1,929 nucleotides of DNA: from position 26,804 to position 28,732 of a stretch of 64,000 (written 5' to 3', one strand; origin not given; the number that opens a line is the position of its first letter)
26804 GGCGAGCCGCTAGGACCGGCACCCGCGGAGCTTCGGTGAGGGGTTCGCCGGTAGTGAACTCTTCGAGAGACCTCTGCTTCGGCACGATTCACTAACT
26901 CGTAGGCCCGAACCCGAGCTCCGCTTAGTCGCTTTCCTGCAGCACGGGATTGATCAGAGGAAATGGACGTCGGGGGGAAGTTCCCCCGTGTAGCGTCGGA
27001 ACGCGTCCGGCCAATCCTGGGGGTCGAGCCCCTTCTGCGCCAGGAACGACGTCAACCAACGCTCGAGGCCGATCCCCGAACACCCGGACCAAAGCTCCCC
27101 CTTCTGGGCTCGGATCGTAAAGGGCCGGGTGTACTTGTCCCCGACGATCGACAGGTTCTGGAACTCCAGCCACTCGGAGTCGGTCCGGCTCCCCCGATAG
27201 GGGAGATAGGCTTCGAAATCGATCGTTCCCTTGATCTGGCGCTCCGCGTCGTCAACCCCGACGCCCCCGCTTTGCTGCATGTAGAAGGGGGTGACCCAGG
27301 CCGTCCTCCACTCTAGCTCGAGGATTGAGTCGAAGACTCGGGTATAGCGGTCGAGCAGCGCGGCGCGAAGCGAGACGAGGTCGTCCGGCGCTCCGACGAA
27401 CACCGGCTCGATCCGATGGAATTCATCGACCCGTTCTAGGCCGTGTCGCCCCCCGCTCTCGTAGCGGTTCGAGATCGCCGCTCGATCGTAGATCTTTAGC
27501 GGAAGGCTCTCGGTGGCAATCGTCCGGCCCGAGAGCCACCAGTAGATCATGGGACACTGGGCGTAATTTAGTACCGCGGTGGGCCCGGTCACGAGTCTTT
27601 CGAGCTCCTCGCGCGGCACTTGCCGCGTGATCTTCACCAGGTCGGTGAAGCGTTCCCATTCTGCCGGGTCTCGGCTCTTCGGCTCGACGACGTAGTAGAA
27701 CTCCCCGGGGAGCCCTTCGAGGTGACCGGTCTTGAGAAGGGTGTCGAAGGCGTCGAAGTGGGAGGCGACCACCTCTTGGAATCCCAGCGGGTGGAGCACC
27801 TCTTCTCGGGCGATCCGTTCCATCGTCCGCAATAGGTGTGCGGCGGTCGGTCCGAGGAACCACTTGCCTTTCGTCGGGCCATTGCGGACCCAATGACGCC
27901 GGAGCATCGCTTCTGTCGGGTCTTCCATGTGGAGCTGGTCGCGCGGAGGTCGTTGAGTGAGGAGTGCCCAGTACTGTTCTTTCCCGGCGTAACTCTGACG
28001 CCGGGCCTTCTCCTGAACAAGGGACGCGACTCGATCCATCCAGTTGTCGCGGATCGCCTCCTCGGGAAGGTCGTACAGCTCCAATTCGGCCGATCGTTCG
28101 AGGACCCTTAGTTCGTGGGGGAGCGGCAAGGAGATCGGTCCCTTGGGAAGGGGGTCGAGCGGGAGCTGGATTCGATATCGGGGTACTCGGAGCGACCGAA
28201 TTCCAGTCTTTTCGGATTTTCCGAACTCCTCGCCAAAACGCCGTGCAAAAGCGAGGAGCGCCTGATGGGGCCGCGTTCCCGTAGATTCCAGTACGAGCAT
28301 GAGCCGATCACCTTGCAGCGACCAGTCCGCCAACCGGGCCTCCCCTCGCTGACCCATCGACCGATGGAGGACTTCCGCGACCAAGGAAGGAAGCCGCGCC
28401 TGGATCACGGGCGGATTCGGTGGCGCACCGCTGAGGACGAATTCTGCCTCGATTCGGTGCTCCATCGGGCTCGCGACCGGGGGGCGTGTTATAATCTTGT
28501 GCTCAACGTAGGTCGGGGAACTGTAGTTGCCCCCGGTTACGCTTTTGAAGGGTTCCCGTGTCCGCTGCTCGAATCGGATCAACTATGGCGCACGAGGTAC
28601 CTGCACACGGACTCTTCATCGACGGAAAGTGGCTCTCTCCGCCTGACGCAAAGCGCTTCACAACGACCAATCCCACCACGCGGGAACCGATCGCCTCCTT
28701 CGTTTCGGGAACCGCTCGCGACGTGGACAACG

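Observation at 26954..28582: Second, methanogen-type seryl-tRNA synthetase in addition to a canonical SerRS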

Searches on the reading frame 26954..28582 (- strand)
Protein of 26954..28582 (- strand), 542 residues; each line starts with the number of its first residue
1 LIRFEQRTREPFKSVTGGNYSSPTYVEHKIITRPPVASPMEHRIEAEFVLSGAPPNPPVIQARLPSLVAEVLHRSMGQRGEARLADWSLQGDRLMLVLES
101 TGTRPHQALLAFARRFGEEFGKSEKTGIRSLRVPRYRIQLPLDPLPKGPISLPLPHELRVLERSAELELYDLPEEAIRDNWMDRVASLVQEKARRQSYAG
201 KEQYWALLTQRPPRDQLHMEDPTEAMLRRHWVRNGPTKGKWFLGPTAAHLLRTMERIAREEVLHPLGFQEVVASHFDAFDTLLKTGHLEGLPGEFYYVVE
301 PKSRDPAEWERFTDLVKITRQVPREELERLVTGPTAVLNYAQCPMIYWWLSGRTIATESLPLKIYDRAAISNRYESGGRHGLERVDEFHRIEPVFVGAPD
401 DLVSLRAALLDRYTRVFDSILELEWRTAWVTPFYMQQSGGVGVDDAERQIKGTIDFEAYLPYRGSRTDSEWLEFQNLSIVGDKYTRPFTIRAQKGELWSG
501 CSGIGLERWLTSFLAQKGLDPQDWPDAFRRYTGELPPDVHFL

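Call 3: search_protein_families(library=pfam, proteins=[window:26954-28582:-], max_evalue=0.1)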
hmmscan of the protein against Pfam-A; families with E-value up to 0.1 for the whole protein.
window:26954-28582:- (542 aa): 2 families
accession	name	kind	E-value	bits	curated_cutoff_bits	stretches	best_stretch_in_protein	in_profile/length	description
PF18490.6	tRNA_bind_4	-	4.5e-16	59.6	25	1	71-194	33-160/162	tRNA-binding domain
PF00587.30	tRNA-synt_2b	-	0.00011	22.7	29.3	1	342-510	17-172/179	tRNA synthetase class II core domain (G, H, P, S and T)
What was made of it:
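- On Type-2 (methanogen-type) seryl-tRNA synthetase: PF18490 at 4.5e-16 (call 3).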

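Call 4: search_protein_families(library=ncbifam, proteins=[window:26954-28582:-], max_evalue=0.1)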
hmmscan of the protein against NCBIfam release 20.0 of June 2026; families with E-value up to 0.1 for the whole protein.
window:26954-28582:- (542 aa): 4 families
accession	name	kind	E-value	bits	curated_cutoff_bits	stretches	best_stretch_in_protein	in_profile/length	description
NF002120.0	PRK00960.1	equivalog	8.9e-133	443.6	611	1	60-541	25-514/518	serine--tRNA ligase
TIGR00415.1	serS_MJ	equivalog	1.1e-66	225.3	489.55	1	78-533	42-503/518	serine--tRNA ligase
NF005479.0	PRK07080.1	equivalog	6.3e-11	41.8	357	1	336-530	129-313/318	amino acid--[acyl-carrier-protein] ligase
TIGR00418.1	thrS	equivalog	0.0053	15.7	383.65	1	336-388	258-310/565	threonine--tRNA ligase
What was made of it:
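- On Type-2 (methanogen-type) seryl-tRNA synthetase: TIGR00415 scores 225.3 against 489.55 (call 4).
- The type-2 protein scores below the curated NCBIfam equivalog cut-offs (443.6 against 611; 225.3 against 489.55, call 4). It scores below the NCBIfam equivalog cut-offs (call 4). The ligase hits are about 120 orders of magnitude weaker (6e-11 against 8.9e-133, call 4) and cover only the core (TM about 0.5).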

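Call 5: search_solved_structures(query=window:26954-28582:-, show_alignments=2, max_evalue=0.01)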
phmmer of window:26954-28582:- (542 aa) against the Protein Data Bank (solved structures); distinct sequences matched with E-value up to 0.01: 4.
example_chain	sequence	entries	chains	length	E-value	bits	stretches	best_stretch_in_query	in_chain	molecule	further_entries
2cim_A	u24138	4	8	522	1e-128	433.4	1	41-542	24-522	SERYL-TRNA SYNTHETASE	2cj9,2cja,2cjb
3w3s_A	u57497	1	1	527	9.9e-63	215.6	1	70-528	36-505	Type-2 serine--tRNA ligase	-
3mey_A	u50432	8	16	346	9.8e-05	24.1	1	365-534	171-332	Bll0957 protein | Amino acid--[acyl-carrier-protein] ligase 1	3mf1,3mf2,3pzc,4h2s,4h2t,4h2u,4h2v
4h2w_A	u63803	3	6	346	0.00021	23.1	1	365-534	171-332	Amino acid--[acyl-carrier-protein] ligase 1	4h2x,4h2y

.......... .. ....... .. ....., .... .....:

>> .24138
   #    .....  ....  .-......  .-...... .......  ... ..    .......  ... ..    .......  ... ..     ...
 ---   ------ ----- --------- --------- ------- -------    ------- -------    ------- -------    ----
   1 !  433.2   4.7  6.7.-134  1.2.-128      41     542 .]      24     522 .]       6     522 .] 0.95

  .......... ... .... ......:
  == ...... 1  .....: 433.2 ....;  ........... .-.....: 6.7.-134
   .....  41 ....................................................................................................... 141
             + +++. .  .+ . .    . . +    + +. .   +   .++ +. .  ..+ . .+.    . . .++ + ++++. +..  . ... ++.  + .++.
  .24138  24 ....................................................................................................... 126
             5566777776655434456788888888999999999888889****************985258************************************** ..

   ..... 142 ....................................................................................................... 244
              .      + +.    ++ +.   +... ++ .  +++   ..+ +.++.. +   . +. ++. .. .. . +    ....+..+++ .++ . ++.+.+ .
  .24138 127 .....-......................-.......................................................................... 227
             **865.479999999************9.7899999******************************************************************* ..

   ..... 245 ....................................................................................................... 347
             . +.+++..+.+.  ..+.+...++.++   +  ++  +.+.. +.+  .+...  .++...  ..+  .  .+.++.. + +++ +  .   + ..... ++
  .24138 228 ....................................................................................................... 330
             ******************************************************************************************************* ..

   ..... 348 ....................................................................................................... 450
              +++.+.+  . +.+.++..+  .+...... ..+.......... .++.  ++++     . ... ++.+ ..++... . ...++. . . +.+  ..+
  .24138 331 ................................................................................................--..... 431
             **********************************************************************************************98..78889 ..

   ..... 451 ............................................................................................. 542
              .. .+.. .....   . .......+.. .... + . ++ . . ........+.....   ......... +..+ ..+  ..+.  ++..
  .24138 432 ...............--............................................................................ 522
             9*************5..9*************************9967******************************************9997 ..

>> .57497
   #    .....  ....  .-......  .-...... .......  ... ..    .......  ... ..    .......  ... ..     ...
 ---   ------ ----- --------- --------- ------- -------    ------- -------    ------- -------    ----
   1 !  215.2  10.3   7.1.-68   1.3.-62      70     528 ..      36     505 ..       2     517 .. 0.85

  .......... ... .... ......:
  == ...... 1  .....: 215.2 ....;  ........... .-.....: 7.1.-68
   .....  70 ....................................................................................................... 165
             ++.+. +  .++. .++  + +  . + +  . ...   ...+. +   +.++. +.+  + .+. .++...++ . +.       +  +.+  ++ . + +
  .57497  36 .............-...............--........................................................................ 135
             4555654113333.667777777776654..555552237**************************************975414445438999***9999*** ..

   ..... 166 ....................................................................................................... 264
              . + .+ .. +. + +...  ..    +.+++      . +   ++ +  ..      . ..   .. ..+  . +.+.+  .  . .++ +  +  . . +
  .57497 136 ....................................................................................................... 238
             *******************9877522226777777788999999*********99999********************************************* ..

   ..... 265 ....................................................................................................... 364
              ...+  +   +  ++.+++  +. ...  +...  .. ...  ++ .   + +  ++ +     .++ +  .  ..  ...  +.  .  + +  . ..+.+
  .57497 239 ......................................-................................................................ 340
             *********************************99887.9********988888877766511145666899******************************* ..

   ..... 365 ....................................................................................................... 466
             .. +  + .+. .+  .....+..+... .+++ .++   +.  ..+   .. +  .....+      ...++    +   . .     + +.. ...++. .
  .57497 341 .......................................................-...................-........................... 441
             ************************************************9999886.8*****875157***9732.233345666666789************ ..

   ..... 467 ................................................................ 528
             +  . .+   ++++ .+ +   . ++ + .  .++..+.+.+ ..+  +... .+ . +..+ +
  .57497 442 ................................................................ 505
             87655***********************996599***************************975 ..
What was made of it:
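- On Type-2 (methanogen-type) seryl-tRNA synthetase: phmmer against the PDB gives M. barkeri SerRS 1e-128 (query 41-542 on chain 24-522) and M. kandleri SerRS 1e-62 (call 5). Cys304/Glu353/Cys462 align column for column (call 5). The alignment to 2cim has only a few 1-2-residue gaps (call 5).
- Checked: In the phmmer alignment to PDB 2cim they pair with chain residues C326/E375/C481 (call 5).
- Calls 3-5 place it in the family (2cim 1e-128 full length; NF002120 8.9e-133; PF18490 4.5e-16). M. barkeri Trp396 is Phe here, as in M. kandleri (call 5). No SepRS or PylRS signal was found for this protein (calls 4, 5).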
